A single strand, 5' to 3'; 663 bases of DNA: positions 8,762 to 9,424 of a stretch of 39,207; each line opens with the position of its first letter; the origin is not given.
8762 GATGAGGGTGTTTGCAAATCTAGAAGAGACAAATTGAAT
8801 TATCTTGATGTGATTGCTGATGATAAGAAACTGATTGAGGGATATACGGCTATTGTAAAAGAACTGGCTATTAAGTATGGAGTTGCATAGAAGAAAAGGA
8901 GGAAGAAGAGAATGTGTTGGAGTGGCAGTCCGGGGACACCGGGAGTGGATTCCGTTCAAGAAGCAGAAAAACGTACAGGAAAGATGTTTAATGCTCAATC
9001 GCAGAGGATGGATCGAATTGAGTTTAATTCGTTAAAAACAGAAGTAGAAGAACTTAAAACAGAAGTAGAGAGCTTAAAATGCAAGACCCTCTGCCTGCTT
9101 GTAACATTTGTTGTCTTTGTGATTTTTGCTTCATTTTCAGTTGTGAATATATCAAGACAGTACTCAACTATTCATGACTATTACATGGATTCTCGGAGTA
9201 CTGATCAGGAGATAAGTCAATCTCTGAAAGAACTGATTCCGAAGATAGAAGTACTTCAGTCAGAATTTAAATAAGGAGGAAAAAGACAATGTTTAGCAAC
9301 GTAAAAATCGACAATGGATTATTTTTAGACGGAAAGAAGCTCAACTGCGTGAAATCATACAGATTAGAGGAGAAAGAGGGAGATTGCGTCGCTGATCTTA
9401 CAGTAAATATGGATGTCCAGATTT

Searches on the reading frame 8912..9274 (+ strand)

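Call 27: search_protein_families(library=pfam, proteins=[window:8912-9274:+], max_evalue=0.01)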
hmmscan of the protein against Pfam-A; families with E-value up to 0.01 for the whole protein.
window:8912-9274:+ (120 aa): 2 families
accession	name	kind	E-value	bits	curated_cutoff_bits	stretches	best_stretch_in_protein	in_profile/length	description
PF07798.16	CCDC90-like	-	0.0015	18.8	33.5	1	23-71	118-165/175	Coiled-coil domain-containing protein 90-like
PF09753.14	Use1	-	0.0048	17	38.3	1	20-73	182-234/243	Membrane fusion protein Use1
